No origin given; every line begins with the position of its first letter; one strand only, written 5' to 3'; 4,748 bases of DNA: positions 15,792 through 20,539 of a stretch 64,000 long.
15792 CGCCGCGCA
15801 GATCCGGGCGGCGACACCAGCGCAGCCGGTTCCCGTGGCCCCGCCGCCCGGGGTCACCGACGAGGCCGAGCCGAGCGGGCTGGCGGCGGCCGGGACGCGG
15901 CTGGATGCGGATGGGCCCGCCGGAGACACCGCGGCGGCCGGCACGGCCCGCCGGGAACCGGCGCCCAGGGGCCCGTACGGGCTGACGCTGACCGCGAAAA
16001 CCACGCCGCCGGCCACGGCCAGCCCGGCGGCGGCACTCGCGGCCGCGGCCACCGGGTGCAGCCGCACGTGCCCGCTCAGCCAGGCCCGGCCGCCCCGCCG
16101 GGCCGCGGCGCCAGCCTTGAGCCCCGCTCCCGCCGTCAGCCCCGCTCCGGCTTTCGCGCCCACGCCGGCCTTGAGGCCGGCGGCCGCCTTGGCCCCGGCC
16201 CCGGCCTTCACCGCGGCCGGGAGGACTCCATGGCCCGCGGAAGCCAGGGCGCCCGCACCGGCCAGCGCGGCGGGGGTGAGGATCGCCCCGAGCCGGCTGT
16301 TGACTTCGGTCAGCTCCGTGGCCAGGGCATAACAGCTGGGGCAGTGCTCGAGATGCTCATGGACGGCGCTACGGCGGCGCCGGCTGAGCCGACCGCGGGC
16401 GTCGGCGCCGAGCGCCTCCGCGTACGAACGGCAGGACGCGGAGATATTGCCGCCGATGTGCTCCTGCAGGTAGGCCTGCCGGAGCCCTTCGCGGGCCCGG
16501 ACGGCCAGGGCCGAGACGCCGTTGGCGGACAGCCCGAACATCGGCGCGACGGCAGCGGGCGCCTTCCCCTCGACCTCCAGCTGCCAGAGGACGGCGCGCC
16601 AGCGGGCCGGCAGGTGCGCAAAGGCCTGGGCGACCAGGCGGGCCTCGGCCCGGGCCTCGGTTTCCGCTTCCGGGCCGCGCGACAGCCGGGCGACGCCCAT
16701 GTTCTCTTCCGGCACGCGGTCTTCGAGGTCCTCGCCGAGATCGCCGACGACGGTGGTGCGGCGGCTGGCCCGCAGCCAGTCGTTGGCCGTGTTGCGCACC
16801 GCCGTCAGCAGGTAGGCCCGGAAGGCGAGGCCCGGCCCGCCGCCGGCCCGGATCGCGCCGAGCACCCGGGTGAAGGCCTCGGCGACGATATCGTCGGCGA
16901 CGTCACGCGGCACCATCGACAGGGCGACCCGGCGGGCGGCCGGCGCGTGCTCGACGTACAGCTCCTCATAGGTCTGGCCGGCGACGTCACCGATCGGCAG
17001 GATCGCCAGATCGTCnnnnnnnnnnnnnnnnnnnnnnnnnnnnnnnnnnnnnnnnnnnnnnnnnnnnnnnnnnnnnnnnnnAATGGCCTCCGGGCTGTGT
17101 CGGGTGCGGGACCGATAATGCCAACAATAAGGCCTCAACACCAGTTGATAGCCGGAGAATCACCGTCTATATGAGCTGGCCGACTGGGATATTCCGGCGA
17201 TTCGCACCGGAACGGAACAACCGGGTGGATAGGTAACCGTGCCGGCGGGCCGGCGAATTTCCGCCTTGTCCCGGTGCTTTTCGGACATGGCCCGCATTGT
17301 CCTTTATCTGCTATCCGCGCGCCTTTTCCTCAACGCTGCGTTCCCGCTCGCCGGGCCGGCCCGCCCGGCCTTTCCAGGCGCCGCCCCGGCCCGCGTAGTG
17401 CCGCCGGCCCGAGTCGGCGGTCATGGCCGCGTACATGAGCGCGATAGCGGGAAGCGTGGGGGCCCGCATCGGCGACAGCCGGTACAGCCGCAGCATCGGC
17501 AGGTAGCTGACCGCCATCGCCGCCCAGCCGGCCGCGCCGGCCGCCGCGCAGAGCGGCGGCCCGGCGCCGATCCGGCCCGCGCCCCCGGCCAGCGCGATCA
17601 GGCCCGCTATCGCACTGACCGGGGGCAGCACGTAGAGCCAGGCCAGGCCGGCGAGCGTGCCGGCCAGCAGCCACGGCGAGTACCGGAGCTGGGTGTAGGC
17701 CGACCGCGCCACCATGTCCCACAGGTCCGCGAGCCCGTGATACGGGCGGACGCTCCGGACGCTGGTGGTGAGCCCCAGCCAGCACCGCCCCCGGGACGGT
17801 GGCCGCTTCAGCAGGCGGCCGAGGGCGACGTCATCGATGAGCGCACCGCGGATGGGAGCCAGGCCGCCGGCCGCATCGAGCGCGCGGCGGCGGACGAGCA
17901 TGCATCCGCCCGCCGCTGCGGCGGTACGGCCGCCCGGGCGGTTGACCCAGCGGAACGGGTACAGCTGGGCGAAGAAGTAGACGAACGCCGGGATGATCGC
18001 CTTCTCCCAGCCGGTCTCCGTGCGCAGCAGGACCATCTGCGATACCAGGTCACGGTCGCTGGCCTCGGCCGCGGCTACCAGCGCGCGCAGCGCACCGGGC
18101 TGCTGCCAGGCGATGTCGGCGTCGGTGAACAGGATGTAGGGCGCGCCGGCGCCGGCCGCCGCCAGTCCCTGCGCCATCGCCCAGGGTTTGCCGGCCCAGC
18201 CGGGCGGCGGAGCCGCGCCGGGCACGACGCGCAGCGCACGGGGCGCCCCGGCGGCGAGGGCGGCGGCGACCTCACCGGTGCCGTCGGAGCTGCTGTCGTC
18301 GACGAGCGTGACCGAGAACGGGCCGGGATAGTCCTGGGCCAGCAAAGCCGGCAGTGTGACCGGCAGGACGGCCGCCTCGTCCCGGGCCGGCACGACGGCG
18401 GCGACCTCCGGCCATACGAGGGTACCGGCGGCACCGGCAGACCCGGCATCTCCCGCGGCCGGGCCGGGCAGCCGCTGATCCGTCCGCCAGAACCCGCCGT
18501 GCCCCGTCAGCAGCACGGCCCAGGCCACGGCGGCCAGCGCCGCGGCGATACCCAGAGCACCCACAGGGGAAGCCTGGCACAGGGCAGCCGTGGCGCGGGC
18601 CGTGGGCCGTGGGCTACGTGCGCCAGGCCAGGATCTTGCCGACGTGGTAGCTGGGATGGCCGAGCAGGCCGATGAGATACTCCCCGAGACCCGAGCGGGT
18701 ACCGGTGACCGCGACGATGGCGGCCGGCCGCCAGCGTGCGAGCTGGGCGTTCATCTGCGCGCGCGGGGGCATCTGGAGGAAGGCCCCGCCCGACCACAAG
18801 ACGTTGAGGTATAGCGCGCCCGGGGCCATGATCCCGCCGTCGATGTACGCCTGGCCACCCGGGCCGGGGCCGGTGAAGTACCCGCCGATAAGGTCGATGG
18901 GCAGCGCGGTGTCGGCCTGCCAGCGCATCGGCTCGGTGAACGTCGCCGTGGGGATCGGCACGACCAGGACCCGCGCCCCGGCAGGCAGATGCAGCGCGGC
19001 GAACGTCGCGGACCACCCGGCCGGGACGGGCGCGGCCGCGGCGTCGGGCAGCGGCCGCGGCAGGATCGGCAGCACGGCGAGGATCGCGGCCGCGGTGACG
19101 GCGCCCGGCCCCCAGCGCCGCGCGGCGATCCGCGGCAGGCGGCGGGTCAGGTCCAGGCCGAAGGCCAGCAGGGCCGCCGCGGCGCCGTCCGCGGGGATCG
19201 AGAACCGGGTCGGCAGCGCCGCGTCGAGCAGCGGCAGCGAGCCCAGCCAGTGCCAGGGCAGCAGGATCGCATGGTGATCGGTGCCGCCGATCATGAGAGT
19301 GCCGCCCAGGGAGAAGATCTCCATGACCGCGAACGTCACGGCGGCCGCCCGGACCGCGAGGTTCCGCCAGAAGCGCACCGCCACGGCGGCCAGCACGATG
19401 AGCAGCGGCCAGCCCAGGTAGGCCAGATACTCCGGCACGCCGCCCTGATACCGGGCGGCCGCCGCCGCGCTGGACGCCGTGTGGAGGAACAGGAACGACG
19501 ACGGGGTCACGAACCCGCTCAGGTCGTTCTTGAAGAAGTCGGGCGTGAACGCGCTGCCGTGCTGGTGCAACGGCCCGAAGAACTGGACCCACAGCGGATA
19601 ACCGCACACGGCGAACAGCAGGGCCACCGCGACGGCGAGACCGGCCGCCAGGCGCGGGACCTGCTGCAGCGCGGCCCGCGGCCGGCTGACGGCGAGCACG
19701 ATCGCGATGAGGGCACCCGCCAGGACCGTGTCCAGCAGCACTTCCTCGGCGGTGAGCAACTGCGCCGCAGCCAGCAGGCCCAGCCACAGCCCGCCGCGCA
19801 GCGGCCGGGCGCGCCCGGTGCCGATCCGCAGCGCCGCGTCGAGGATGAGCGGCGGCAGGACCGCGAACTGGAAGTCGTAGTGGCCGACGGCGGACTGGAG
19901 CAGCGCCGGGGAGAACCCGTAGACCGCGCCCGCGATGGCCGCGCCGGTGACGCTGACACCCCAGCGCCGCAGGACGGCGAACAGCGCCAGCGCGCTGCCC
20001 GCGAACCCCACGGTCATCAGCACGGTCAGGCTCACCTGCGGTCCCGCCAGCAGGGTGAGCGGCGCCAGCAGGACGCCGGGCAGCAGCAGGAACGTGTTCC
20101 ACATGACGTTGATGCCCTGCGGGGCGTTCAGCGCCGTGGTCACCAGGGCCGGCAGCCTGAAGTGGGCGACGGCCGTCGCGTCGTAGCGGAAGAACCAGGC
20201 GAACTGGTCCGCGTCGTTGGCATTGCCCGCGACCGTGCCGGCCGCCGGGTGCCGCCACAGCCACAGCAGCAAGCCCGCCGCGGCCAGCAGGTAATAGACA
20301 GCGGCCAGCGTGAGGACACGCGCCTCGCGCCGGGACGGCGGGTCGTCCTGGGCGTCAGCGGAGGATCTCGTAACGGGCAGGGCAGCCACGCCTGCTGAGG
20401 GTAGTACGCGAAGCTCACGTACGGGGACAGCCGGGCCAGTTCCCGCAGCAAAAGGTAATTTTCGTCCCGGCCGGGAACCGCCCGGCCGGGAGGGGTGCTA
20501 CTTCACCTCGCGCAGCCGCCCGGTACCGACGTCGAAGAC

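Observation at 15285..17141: Single-ORF fusion of an ECF sigma factor with a zf-HC2 anti-sigma module, TM helix and long Gly/Thr/Ala-repeat exodomain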

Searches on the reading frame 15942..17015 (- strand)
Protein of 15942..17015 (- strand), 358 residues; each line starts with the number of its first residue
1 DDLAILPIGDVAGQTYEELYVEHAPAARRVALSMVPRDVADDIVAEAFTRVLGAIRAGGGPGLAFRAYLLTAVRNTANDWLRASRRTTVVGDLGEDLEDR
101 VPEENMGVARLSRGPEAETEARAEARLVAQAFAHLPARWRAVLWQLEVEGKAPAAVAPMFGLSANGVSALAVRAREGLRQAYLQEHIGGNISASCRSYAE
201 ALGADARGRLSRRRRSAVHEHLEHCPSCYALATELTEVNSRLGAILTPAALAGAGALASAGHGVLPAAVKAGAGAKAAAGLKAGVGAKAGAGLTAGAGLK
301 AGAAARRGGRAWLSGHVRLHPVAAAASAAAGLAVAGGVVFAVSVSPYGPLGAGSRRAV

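Call 6: find_homologous_proteins(query=window:15942-17015:-, max_evalue=0.00001)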
Query seq(358 aa) (358 aa): 550 proteins with E <= 0.00001 among 8000 candidates; the best 120 are listed.
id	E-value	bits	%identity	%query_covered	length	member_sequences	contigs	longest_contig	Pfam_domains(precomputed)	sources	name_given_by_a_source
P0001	1.2e-166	572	78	97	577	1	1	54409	PF04542.21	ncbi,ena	-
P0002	7.4e-162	557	96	69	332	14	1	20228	PF04542.21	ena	-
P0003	1.2e-160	553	77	97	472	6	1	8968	PF13490.12,PF04542.21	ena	-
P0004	5.1e-160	551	79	97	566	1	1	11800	PF04542.21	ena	-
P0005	8.1e-158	543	75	97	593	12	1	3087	PF04542.21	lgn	-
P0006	1.1e-154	533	76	97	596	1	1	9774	PF04542.21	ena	-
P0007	9.8e-154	530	76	97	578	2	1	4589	PF04542.21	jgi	jgi:RNA polymerase sigma factor (sigma-70 family)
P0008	2.4e-153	529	75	97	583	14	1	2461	PF04542.21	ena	-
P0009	4.0e-152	525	74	97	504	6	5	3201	PF04542.21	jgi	-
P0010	1.1e-150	520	77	92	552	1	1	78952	PF04542.21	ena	-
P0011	5.7e-149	514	73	99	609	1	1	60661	PF04542.21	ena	-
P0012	1.5e-148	513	96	71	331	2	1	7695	PF13490.12,PF04542.21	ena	-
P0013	5.1e-147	508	83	72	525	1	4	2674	PF13490.12,PF04542.21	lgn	-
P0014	1.6e-145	503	86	71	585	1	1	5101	PF04542.21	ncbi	ncbi:MAG TPA: sigma-70 family RNA polymerase sigma factor [Streptosporangiaceae bacterium]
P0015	2.4e-143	496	71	98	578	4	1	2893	PF13490.12,PF04542.21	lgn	-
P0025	5.4e-139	482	71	98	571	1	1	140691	PF13490.12,PF04542.21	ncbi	-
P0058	6.8e-103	363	72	64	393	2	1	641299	PF13490.12,PF04542.21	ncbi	-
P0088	8.2e-97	343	58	93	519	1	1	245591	PF13490.12,PF04542.21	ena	-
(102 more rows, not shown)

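Call 20: find_encoding_contigs(protein=P0025, flank=7000, max_places=2)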
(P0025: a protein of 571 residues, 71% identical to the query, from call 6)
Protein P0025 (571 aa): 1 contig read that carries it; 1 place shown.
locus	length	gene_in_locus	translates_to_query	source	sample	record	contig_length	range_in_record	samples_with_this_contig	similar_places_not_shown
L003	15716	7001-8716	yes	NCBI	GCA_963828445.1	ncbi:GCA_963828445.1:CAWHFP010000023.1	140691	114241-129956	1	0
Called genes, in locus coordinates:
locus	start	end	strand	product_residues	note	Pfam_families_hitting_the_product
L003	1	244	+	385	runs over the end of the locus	PF01145:Band_7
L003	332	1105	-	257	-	PF01471:PG_binding_1, PF03734:YkuD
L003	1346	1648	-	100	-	-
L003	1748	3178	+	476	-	PF05694:SBP56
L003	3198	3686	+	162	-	PF00484:Pro_CA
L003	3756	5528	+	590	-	-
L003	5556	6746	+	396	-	PF13506:Glyco_transf_21, PF13641:Glyco_tranf_2_3, PF00535:Glycos_transf_2, PF13632:Glyco_trans_2_3 (weak)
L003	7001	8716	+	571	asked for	PF04542:Sigma70_r2, PF13490:zf-HC2 (faint)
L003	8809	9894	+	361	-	PF08240:ADH_N, PF16912:Glu_dehyd_C (weak), PF00107:ADH_zinc_N, PF13602:ADH_zinc_N_2 (weak)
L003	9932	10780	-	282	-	PF01909:NTP_transf_2 (weak)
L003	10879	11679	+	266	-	PF01073:3Beta_HSD, PF01370:Epimerase, PF04321:RmlD_sub_bind (weak), PF13460:NAD_binding_10, PF16363:GDP_Man_Dehyd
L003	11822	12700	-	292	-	PF13411:MerR_1 (weak), PF06445:GyrI-like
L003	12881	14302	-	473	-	PF00587:tRNA-synt_2b, PF03129:HGTP_anticodon, PF09180:ProRS-C_1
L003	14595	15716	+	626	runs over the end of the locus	-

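Call 21: find_encoding_contigs(protein=P0088, flank=7000, max_places=2)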
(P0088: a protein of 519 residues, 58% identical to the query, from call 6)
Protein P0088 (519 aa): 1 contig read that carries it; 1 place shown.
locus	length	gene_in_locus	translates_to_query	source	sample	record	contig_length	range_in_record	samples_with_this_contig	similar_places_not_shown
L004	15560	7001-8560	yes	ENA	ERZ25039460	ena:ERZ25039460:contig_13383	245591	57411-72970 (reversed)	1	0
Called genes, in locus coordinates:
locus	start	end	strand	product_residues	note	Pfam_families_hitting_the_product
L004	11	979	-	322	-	PF00892:EamA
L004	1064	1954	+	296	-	PF00126:HTH_1, PF03466:LysR_substrate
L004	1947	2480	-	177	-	PF00857:Isochorismatase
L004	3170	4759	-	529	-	PF00501:AMP-binding, PF13193:AMP-binding_C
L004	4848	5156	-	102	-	-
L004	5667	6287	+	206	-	-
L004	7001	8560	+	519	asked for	PF04542:Sigma70_r2, PF13490:zf-HC2 (weak)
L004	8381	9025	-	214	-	-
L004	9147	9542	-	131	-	-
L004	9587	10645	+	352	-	PF01734:Patatin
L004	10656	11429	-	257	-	PF01694:Rhomboid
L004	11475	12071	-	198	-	PF07336:ABATE, PF11706:zf-CGNR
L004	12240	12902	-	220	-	PF00440:TetR_N, PF17754:TetR_C_14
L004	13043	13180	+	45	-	PF23709:MftA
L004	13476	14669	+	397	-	PF04055:Radical_SAM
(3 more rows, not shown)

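Call 22: find_encoding_contigs(protein=P0058, flank=7000, max_places=2)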
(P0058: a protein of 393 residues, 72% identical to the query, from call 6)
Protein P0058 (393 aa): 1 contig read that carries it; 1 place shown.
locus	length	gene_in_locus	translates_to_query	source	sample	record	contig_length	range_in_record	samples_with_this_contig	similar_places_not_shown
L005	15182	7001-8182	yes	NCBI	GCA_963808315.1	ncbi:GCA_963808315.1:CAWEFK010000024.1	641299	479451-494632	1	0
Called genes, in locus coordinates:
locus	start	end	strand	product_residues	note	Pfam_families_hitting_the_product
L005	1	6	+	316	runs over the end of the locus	PF13796:Sensor, PF07730:HisKA_3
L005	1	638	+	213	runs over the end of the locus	PF00072:Response_reg, PF00196:GerE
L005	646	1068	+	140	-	-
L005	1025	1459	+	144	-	PF13349:DUF4097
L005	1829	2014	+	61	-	-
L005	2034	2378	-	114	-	PF12840:HTH_20 (weak), PF13601:HTH_34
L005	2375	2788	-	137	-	-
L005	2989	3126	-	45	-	-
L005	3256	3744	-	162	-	-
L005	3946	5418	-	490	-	PF02133:Transp_cyt_pur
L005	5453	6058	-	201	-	PF01209:Ubie_methyltran, PF13489:Methyltransf_23, PF05175:MTS (weak), PF08241:Methyltransf_11, PF08242:Methyltransf_12, PF13649:Methyltransf_25, PF13847:Methyltransf_31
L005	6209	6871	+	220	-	PF08044:DUF1707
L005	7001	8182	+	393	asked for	PF04542:Sigma70_r2, PF13490:zf-HC2 (weak)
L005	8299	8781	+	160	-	-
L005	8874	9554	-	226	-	-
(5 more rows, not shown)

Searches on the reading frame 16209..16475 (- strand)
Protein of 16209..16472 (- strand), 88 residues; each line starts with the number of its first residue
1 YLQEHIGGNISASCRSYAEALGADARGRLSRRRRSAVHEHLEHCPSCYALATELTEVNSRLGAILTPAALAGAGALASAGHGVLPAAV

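Call 24: search_solved_structures(query=window:16209-16472:-, max_evalue=10, show_alignments=3)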
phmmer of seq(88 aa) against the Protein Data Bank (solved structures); distinct sequences matched with E-value up to 10: 1.
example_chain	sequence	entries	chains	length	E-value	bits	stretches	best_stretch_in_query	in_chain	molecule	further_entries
3hug_B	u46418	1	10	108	0.33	14.8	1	21-64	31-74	PROBABLE CONSERVED MEMBRANE PROTEIN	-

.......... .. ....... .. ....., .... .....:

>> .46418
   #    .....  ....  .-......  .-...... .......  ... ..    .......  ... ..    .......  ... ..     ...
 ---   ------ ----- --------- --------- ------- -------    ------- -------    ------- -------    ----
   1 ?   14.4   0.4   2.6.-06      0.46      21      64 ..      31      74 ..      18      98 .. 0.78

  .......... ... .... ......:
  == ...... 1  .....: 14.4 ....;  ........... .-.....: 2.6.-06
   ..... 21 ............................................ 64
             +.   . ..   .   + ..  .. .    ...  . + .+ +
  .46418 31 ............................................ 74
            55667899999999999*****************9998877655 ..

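Call 28: search_solved_structures(query=A2, max_evalue=10, show_alignments=4)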
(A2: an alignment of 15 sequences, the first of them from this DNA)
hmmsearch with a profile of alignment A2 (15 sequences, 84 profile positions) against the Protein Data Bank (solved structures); distinct sequences matched with E-value up to 10: 8.
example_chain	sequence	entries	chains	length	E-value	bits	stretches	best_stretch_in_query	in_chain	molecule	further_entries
2q1z_B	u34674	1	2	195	0.0087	19.5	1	20-77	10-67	Anti-Sigma factor ChrR, transcriptional activator ChrR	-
2z2s_B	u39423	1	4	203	0.0092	19.4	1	20-77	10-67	Anti-Sigma factor ChrR, transcriptional activator ChrR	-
5fmn_A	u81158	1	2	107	0.084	16.3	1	24-63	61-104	INRS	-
3hug_B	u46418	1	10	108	0.17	15.3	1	18-63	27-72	PROBABLE CONSERVED MEMBRANE PROTEIN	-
4gzn_C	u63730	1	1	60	0.25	14.8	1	28-63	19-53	Zinc finger protein 57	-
5wuq_C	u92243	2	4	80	0.98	12.9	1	33-56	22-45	Anti-sigma-W factor RsiW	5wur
1j08_A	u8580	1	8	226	1.8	12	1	39-63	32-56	glutaredoxin-like protein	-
1a8l_A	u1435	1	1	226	2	11.9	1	39-63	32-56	PROTEIN DISULFIDE OXIDOREDUCTASE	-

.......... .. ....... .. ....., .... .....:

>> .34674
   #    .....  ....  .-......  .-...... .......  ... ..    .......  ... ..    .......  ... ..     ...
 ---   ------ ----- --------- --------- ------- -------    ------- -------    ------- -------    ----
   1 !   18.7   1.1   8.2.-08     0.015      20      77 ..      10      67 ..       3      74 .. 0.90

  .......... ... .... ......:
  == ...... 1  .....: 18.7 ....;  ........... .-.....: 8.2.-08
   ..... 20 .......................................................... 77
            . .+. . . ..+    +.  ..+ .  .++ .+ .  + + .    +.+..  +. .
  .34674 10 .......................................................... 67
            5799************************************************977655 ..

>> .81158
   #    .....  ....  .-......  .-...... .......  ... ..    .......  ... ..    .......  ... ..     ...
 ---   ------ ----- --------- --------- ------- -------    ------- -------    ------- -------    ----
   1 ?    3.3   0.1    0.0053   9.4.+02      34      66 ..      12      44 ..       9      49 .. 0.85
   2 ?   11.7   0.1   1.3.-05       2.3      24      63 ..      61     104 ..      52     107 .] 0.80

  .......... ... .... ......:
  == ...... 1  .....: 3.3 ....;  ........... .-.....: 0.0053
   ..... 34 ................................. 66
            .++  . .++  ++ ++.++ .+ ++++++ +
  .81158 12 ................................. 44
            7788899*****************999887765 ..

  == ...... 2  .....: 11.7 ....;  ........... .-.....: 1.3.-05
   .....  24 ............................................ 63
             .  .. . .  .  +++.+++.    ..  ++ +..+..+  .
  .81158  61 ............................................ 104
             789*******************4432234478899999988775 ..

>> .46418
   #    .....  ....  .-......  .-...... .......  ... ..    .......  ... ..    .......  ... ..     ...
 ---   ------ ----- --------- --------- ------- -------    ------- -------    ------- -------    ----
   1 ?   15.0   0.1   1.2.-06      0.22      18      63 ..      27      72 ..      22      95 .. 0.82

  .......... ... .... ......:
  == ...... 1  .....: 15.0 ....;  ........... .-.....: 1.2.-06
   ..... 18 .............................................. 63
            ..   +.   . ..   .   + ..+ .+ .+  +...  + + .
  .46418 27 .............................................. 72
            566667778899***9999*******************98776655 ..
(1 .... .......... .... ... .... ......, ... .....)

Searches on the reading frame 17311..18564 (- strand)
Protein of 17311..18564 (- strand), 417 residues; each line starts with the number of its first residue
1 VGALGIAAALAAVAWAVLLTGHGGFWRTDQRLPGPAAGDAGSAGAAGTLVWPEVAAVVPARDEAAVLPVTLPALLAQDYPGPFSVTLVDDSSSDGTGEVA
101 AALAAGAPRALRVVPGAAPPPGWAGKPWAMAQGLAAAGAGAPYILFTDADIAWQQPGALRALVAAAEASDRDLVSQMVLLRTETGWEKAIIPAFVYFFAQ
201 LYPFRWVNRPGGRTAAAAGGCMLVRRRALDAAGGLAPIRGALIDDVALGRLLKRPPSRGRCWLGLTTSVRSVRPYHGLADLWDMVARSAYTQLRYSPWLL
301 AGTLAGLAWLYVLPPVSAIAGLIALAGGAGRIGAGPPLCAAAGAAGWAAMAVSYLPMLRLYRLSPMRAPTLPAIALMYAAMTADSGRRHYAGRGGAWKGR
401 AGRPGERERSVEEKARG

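Call 3: search_protein_families(library=pfam, proteins=[window:17311-18564:-], max_evalue=0.01)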
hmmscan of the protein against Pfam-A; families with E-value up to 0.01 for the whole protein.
window:17311-18564:- (417 aa): 4 families
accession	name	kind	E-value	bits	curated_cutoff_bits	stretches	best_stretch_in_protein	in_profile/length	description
PF13641.12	Glyco_tranf_2_3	-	1.8e-19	71.1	27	1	52-254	1-196/230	Glycosyltransferase like family 2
PF13506.12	Glyco_transf_21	-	4.5e-16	59.2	21.7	1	118-254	10-139/174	Glycosyl transferase family 21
PF00535.33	Glycos_transf_2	-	1.1e-15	58.4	23.3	1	57-230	3-165/168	Glycosyl transferase family 2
PF13632.12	Glyco_trans_2_3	-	0.002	18.4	27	1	144-320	2-181/198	Glycosyl transferase family group 2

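Call 4: search_protein_families(library=ncbifam, proteins=[window:17311-18564:-], max_evalue=0.01)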
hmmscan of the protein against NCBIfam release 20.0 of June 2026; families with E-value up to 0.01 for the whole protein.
window:17311-18564:- (417 aa): 10 families
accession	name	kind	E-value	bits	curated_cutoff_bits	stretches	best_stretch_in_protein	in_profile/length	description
TIGR03469.1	HpnB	hypoth_equivalog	1.6e-143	478.4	379.25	1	7-401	4-383/386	hopene-associated glycosyltransferase HpnB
NF045692.1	OglycostaseCruG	equivalog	1.5e-26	93.3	600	1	53-314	42-298/386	2'-O-glycosyltransferase CruG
TIGR03472.1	HpnI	equivalog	3.8e-09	35.8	310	1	45-254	34-237/373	bacteriohopanetetrol glucosamine biosynthesis glycosyltransferase HpnI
NF041875.1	EPS_EpsD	equivalog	2e-08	34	370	1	56-198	3-132/325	exopolysaccharide biosynthesis glycosyltransferase EpsD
TIGR03965.1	mycofact_glyco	equivalog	5.3e-08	32.2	280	1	51-238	73-251/467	mycofactocin biosynthesis glycosyltransferase MftF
TIGR03937.1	PgaC_IcaA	equivalog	9.9e-06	24.7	422.3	1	51-152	44-137/407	poly-beta-1,6-N-acetyl-D-glucosamine synthase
NF053846.1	glyco_with_XrtP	equivalog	0.0001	21.2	520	1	56-109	45-96/440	XrtP-associated glycosyltransferase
NF010496.0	PRK13915.1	equivalog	0.00011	21.3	262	1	53-164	32-140/307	glucosyl-3-phosphoglycerate synthase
TIGR04242.1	nodulat_NodC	equivalog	0.00057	18.9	550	1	38-94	34-91/395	chitooligosaccharide synthase NodC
TIGR04283.1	glyco_like_mftF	equivalog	0.0012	18.5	182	1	56-271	3-188/221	TIGR04283 family arsenosugar biosynthesis glycosyltransferase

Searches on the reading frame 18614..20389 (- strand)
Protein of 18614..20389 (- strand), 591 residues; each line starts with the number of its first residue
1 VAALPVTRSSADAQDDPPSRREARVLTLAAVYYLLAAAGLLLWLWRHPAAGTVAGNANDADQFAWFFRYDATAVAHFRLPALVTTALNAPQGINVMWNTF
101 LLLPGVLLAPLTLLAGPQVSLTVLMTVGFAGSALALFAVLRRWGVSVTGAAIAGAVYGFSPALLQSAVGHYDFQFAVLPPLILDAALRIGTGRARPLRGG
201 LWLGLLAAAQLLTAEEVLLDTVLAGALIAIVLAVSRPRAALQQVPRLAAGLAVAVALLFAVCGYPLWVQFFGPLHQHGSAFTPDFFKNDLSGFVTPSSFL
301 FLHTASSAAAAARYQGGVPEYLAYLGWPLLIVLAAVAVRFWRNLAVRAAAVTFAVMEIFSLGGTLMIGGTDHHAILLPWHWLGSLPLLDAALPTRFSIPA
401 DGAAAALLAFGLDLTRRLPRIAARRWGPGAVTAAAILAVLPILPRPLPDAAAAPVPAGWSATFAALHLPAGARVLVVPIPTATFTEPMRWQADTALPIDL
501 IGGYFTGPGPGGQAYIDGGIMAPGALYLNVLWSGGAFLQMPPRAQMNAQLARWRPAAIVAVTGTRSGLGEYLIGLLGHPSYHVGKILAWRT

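Call 3: search_protein_families(library=pfam, proteins=[window:18614-20389:-], max_evalue=0.01)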
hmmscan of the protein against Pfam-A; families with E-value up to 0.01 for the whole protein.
window:18614-20389:- (591 aa): 1 family
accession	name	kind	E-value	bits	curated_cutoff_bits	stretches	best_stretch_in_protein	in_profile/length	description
PF09852.15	DUF2079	-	0.0031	17.1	28.2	1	106-249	51-176/459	Predicted membrane protein (DUF2079)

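Call 4: search_protein_families(library=ncbifam, proteins=[window:18614-20389:-], max_evalue=0.01)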
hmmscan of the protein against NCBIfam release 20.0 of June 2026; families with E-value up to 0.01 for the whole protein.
window:18614-20389:- (591 aa): 0 families

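Call 53: search_solved_structures(query=window:18614-20389:-, max_evalue=1)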
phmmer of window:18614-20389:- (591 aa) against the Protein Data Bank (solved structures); distinct sequences matched with E-value up to 1: 0.
